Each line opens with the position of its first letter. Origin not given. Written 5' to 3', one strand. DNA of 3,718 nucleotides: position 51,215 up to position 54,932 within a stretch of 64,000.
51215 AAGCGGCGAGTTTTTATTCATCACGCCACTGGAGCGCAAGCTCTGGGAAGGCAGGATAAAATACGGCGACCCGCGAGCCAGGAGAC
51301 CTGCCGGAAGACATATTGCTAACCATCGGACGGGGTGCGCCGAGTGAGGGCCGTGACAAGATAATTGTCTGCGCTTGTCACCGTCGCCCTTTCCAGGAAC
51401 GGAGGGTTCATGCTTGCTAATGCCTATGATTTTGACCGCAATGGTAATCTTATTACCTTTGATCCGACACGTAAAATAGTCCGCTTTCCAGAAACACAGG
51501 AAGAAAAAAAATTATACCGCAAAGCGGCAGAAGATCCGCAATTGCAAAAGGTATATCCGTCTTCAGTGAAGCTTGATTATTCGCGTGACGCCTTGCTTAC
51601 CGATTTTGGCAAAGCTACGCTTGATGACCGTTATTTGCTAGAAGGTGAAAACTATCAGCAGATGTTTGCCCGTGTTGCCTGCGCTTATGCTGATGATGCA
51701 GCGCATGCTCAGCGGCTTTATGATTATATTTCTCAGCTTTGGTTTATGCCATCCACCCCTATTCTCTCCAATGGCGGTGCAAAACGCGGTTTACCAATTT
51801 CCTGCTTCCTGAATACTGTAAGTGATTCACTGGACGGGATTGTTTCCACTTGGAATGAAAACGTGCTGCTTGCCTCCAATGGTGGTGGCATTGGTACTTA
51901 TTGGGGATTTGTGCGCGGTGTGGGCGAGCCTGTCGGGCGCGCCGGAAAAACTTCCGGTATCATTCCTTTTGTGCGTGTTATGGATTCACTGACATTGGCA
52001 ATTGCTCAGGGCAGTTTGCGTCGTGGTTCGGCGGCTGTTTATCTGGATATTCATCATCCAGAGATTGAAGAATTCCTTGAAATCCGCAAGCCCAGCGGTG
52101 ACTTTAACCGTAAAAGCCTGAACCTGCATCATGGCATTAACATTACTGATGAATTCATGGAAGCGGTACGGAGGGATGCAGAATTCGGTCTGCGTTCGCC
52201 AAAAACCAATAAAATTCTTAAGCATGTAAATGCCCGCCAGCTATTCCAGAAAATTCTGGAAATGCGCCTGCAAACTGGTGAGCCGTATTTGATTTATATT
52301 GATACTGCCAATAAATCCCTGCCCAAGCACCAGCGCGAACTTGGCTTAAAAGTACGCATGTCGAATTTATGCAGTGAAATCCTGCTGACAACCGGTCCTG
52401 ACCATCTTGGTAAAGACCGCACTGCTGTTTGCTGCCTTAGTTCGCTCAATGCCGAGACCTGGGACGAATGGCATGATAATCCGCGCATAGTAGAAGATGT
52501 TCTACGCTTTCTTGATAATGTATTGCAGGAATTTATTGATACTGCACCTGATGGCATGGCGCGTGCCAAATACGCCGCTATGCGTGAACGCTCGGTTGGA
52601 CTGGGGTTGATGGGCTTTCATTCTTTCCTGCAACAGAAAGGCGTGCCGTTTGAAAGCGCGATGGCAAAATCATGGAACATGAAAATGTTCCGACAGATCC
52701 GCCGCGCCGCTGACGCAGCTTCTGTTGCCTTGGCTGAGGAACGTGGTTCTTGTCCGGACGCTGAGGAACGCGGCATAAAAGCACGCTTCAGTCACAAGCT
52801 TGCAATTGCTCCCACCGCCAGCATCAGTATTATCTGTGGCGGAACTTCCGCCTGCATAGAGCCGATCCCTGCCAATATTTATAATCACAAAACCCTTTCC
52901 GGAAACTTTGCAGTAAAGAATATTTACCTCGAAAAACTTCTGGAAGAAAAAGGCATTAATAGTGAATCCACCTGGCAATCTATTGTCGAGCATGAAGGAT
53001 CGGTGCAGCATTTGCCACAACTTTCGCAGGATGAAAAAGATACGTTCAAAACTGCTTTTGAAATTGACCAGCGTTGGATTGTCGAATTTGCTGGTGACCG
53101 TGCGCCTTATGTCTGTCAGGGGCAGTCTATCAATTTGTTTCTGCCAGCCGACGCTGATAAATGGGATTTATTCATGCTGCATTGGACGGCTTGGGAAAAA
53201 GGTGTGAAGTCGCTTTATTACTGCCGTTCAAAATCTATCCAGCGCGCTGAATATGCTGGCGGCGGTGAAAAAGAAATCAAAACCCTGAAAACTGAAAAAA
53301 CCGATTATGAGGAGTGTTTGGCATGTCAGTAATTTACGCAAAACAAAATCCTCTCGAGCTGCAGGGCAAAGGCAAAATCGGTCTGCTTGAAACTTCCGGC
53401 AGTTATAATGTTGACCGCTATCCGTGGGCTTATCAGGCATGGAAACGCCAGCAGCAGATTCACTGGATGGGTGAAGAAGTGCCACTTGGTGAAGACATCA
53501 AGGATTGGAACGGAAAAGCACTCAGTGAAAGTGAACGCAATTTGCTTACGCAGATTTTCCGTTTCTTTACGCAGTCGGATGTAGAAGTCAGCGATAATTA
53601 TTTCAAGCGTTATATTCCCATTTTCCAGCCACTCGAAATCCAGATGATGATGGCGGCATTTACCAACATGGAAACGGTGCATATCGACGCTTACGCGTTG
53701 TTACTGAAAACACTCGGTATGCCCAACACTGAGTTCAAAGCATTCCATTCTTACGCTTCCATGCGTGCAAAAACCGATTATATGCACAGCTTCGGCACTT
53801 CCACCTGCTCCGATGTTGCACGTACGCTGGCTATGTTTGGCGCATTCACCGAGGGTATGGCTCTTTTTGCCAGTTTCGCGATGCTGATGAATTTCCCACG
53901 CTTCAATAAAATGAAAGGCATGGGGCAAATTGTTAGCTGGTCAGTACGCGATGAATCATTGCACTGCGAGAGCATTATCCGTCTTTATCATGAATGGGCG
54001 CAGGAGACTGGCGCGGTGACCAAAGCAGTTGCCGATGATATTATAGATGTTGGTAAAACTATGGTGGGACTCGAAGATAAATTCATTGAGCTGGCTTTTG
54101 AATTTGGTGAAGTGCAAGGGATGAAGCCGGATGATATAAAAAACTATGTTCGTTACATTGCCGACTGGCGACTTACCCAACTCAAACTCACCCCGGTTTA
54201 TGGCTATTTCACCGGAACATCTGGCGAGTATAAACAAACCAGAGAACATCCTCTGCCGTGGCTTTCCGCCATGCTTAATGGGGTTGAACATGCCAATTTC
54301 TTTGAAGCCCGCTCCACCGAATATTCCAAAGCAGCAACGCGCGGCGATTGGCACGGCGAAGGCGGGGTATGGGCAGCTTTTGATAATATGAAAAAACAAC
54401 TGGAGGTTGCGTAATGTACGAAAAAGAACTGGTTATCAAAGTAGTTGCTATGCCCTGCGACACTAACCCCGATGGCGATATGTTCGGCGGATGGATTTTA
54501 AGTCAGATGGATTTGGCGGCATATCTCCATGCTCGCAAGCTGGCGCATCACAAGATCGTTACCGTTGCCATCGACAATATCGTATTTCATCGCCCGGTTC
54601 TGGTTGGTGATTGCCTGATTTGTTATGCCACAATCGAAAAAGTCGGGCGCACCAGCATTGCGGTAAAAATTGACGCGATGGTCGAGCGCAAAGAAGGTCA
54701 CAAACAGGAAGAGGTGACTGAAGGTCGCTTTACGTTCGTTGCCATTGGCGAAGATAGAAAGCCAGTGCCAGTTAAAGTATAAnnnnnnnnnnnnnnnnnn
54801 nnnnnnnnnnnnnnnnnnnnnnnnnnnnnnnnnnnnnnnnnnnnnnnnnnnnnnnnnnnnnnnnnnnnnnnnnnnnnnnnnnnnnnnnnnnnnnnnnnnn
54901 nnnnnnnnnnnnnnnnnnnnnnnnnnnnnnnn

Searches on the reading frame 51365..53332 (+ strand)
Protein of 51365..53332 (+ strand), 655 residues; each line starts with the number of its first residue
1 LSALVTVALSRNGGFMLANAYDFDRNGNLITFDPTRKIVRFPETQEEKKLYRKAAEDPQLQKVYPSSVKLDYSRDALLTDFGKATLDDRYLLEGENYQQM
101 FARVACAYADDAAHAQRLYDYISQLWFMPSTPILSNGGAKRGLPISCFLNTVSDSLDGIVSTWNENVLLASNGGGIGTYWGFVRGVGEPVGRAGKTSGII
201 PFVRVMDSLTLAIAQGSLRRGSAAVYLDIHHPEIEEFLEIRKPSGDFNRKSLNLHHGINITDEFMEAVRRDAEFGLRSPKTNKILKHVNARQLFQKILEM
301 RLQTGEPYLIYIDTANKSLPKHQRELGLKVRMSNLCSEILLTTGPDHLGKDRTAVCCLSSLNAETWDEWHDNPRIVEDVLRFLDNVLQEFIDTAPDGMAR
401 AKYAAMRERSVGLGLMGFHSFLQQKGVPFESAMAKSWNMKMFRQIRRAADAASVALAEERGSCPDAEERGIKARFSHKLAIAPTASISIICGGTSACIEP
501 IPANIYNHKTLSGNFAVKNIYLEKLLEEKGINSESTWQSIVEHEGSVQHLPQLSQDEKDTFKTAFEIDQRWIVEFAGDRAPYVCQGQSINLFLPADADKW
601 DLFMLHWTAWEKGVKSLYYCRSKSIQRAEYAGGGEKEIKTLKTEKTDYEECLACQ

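Call 4: search_protein_families(library=pfam, proteins=[window:51365-53332:+], max_evalue=1)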
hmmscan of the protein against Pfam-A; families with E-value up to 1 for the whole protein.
window:51365-53332:+ (655 aa): 4 families
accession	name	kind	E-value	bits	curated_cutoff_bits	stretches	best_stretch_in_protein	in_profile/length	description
PF02867.20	Ribonuc_red_lgC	-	4.9e-115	385.6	23.9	2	146-465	2-338/523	Ribonucleotide reductase, barrel domain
PF00317.26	Ribonuc_red_lgN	-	3.8e-18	65.8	28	1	77-142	2-77/77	Ribonucleotide reductase, all-alpha domain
PF03370.18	CBM_21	-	0.07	13.8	28.9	1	507-568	17-76/113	Carbohydrate/starch-binding module (family 21)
PF01846.25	FF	-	0.16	12.5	22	1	524-541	8-25/50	FF domain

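Call 5: search_protein_families(library=ncbifam, proteins=[window:51365-53332:+], max_evalue=1)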
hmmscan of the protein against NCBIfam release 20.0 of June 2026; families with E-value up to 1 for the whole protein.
window:51365-53332:+ (655 aa): 20 families
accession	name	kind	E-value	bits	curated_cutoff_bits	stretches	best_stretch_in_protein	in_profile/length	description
NF006577.0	PRK09102.1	equivalog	1.8e-303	1007.4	620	1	63-655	10-604/604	ribonucleoside-diphosphate reductase subunit alpha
TIGR02506.1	NrdE_NrdA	equivalog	1.2e-141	473.2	341.05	2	81-465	2-421/616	ribonucleoside-diphosphate reductase subunit alpha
TIGR02510.1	NrdE-prime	equivalog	4.2e-126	421.7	602.25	1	77-628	17-547/560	ribonucleoside-diphosphate reductase subunit alpha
NF005544.0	PRK07207.1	equivalog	5.5e-105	352.1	965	3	69-281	287-509/965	ribonucleoside-diphosphate reductase subunit alpha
TIGR02504.1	NrdJ_Z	equivalog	1.5e-82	278.1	399.95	2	95-465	20-406/606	adenosylcobalamin-dependent ribonucleoside-diphosphate reductase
NF009029.0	PRK12365.1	equivalog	7.5e-82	275.8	1350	3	68-280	368-591/1046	ribonucleoside-diphosphate reductase subunit alpha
NF006417.0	PRK08665.1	equivalog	1.1e-77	262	961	1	78-626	12-569/759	vitamin B12-dependent ribonucleotide reductase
NF006279.0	PRK08447.1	equivalog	5.8e-76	256.5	1082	5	68-285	127-355/789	ribonucleoside-diphosphate reductase subunit alpha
NF006665.0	PRK09209.1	equivalog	1.2e-73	248.7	1057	3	43-281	120-372/761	ribonucleoside-diphosphate reductase subunit alpha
NF005010.0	PRK06406.1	subfamily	2e-71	241.3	1125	1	97-644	202-738/771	vitamin B12-dependent ribonucleotide reductase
TIGR04170.1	RNR_1b_NrdE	exception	4.1e-66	223.7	750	3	79-281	96-299/698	class 1b ribonucleoside-diphosphate reductase subunit alpha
NF009028.0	PRK12364.1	equivalog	9.3e-66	222.4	1377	4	70-273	228-443/842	ribonucleoside-diphosphate reductase subunit alpha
NF005101.0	PRK06539.1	equivalog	1.3e-64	218.6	988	3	67-279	137-360/822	ribonucleoside-diphosphate reductase subunit alpha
NF005483.0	PRK07088.1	equivalog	3.7e-64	217.1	1214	3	69-283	149-376/764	ribonucleoside-diphosphate reductase subunit alpha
NF005122.0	PRK06556.1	equivalog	7.4e-40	136.5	859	2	126-461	139-485/960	vitamin B12-dependent ribonucleotide reductase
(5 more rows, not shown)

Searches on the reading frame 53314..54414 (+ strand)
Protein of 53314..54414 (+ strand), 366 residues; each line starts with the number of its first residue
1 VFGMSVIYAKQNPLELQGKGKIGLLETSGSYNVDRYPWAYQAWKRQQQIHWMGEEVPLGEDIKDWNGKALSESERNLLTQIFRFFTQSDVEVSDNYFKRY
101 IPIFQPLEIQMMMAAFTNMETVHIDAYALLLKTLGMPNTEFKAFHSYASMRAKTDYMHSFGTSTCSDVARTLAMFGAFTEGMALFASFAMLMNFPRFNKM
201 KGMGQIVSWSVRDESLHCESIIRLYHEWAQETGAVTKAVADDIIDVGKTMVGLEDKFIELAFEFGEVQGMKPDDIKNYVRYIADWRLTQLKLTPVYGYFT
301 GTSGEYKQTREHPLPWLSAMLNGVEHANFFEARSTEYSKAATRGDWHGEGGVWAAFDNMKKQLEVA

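Call 4: search_protein_families(library=pfam, proteins=[window:53314-54414:+], max_evalue=1)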
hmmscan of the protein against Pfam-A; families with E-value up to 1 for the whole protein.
window:53314-54414:+ (366 aa): 2 families
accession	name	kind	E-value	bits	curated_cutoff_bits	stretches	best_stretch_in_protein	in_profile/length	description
PF00268.27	Ribonuc_red_sm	-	4.5e-67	226.8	33.6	1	35-297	8-275/281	Ribonucleotide reductase, small chain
PF16497.10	MHC_I_3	-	0.1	12.6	35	1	24-113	30-118/198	MHC-I family domain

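Call 5: search_protein_families(library=ncbifam, proteins=[window:53314-54414:+], max_evalue=1)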
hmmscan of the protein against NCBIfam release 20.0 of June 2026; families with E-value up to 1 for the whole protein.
window:53314-54414:+ (366 aa): 14 families
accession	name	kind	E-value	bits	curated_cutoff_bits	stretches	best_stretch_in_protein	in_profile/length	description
NF007186.0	PRK09614.1-5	equivalog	2.4e-155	516.5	237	1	21-358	4-327/328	ribonucleotide-diphosphate reductase subunit beta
NF009398.0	PRK12759.1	equivalog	5.4e-85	285.9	649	1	26-347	95-405/410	bifunctional gluaredoxin/ribonucleoside-diphosphate reductase subunit beta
NF005550.0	PRK07209.1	equivalog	1.3e-39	136.2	309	1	35-342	69-379/383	ribonucleotide-diphosphate reductase subunit beta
NF007184.0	PRK09614.1-3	equivalog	4.8e-34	118.2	310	1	31-343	35-342/346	ribonucleotide-diphosphate reductase subunit beta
TIGR04171.1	RNR_1b_NrdF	exception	4.3e-19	68.9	355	1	40-296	15-269/316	class 1b ribonucleoside-diphosphate reductase subunit beta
NF007183.0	PRK09614.1-2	subfamily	7.5e-15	54.7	320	1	41-296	21-279/327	ribonucleotide-diphosphate reductase subunit beta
NF006576.0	PRK09101.1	equivalog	1.1e-13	50.7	346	2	180-322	205-341/376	class Ia ribonucleoside-diphosphate reductase subunit beta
NF007185.0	PRK09614.1-4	equivalog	5.1e-12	45.7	525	1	41-296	20-270/320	ribonucleotide-diphosphate reductase subunit beta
NF010572.0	PRK13965.1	subfamily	7.3e-12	44.9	486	1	41-296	39-289/337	class 1b ribonucleoside-diphosphate reductase subunit beta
NF007182.0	PRK09614.1-1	subfamily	8.8e-12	44.8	471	1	41-295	26-275/324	ribonucleotide-diphosphate reductase subunit beta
NF010573.0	PRK13966.1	equivalog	1e-08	34.5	661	1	41-291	26-271/324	ribonucleotide-diphosphate reductase subunit beta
NF006200.0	PRK08326.1-3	equivalog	1.6e-07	30.9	194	1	38-218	30-217/321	R2-like ligand-binding oxidase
NF010574.0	PRK13967.1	equivalog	6e-07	28.9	687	1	40-297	23-275/322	ribonucleotide-diphosphate reductase subunit beta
NF006202.0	PRK08326.1-5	equivalog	0.025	13.8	315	1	49-152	30-132/297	R2-like ligand-binding oxidase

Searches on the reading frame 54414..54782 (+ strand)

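Call 4: search_protein_families(library=pfam, proteins=[window:54414-54782:+], max_evalue=1)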
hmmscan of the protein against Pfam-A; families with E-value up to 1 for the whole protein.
window:54414-54782:+ (122 aa): 2 families
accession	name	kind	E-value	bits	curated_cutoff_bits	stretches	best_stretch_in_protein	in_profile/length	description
PF03061.28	4HBT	-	9.3e-18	64.8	20.6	1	21-90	2-72/79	Thioesterase superfamily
PF13622.12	4HBT_3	-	0.0044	17.7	24.3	1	21-108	9-82/83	Acyl-CoA thioesterase N-terminal domain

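Call 5: search_protein_families(library=ncbifam, proteins=[window:54414-54782:+], max_evalue=1)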
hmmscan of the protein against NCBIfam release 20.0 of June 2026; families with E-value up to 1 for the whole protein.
window:54414-54782:+ (122 aa): 9 families
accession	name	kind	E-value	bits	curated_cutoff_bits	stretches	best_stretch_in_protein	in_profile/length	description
NF007970.0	PRK10694.1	equivalog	1e-31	109.5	162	1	4-119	10-128/133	acyl-CoA thioester hydrolase YciA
TIGR00369.1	unchar_dom_1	domain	5.9e-05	23.1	36.6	1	4-87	16-99/117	hotdog fold thioesterase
NF052388.1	Lys_ferment_KAL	equivalog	8.3e-05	22.9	160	1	51-96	49-94/120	3-aminobutyryl-CoA ammonia lyase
NF000582.1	PRK00006.1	equivalog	0.00018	21.5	113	1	32-93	65-126/137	3-hydroxyacyl-ACP dehydratase FabZ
TIGR01750.1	fabZ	equivalog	0.00078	19.3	155.15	1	43-94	80-131/141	3-hydroxyacyl-ACP dehydratase FabZ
NF003359.0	PRK04424.1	equivalog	0.00081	19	183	1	44-110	123-183/190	transcription factor FapR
NF040624.1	HadA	equivalog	0.0034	17.7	180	1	45-102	74-129/144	(3R)-hydroxyacyl-ACP dehydratase subunit HadA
NF010245.0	PRK13692.1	equivalog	0.078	12.8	232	1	39-93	73-130/159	(3R)-hydroxyacyl-ACP dehydratase subunit HadA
NF010244.0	PRK13691.1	exception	0.096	12.6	221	1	47-78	83-113/166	(3R)-hydroxyacyl-ACP dehydratase subunit HadC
